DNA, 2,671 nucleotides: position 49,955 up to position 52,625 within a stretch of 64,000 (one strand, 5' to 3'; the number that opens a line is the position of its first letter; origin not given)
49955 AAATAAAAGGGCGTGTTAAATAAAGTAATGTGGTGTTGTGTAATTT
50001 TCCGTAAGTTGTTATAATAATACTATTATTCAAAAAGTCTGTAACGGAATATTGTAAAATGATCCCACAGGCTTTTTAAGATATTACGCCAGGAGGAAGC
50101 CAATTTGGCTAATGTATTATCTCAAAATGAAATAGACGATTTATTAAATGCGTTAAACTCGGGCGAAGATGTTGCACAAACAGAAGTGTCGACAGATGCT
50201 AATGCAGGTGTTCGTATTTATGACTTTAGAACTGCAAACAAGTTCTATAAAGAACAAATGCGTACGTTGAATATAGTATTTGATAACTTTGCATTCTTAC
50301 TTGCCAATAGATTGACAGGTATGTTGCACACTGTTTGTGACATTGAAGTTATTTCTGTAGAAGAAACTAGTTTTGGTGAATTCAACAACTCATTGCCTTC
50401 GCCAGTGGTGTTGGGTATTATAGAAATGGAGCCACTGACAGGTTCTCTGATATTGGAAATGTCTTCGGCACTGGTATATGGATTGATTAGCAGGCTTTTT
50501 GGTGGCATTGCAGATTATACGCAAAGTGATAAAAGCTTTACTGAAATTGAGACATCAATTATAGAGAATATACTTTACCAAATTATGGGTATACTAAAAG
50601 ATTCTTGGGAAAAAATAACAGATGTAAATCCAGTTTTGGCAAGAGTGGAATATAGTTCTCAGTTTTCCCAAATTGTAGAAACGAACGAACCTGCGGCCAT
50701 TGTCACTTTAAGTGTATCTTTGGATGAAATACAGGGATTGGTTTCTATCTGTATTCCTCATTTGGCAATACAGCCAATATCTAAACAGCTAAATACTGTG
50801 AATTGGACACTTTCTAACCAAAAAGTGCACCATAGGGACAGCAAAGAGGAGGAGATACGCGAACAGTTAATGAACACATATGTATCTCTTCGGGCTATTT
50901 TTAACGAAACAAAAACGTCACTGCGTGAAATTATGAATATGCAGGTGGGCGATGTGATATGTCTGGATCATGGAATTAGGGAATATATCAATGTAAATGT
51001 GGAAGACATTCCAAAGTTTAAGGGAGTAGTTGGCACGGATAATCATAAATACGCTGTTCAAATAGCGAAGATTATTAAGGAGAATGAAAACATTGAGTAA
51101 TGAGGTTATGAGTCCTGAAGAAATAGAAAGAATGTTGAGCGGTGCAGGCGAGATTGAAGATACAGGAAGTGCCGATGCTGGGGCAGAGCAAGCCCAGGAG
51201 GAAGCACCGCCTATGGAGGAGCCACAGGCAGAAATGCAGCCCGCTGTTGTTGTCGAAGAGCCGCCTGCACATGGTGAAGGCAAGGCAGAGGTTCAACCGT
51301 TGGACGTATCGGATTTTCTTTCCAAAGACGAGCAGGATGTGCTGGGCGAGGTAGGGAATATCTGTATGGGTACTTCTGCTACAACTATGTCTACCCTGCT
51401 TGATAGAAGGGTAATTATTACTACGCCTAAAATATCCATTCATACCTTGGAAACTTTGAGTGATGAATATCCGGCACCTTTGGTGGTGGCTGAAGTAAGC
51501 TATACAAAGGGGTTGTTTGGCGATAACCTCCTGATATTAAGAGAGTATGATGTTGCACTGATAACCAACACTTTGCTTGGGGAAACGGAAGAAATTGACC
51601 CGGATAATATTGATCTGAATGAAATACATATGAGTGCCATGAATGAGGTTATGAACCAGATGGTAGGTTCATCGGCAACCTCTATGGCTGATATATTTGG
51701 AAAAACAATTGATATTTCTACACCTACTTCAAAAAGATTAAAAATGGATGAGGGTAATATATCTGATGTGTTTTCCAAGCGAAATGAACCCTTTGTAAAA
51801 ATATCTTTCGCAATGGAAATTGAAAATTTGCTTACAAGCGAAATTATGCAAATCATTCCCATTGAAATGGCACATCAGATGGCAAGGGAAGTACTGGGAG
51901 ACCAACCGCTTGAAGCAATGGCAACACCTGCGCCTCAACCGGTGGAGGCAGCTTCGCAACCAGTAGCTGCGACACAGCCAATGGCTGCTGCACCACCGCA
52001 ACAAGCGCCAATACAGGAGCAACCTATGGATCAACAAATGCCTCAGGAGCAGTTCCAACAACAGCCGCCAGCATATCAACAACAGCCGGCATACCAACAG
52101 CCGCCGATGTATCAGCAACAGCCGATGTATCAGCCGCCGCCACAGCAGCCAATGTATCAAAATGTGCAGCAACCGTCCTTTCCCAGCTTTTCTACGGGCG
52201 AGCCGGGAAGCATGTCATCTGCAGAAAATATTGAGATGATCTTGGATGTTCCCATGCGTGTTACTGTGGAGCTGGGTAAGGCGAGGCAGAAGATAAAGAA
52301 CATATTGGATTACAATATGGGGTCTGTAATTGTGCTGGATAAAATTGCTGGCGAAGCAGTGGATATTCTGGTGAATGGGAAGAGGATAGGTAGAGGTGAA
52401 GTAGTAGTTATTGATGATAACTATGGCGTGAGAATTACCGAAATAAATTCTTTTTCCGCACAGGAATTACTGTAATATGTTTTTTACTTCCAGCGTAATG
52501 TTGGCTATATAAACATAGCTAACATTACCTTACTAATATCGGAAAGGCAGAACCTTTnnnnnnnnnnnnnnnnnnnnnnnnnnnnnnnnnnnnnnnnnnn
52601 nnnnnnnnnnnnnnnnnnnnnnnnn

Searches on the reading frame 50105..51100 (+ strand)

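Call 59: search_protein_families(library=pfam, proteins=[window:50105-51100:+], max_evalue=0.00001)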
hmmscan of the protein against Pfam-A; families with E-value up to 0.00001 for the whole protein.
window:50105-51100:+ (331 aa): 2 families
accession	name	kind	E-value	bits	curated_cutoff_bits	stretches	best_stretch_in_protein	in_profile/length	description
PF02154.20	FliM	-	1.7e-54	185.1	27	1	39-229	1-192/192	Flagellar motor switch protein FliM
PF01052.25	FliMN_C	-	1.1e-20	73.8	23.8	1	253-324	1-72/73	Type III flagellar switch regulator (C-ring) FliN C-term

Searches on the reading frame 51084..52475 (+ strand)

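Call 59: search_protein_families(library=pfam, proteins=[window:51084-52475:+], max_evalue=0.00001)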
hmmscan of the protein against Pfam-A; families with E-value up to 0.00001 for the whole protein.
window:51084-52475:+ (463 aa): 2 families
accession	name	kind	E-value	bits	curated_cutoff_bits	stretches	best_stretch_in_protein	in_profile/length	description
PF04509.17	CheC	-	2.7e-24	85.3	22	2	181-217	1-37/38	CheC-like family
PF01052.25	FliMN_C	-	1e-21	77.1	23.8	1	385-454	2-71/73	Type III flagellar switch regulator (C-ring) FliN C-term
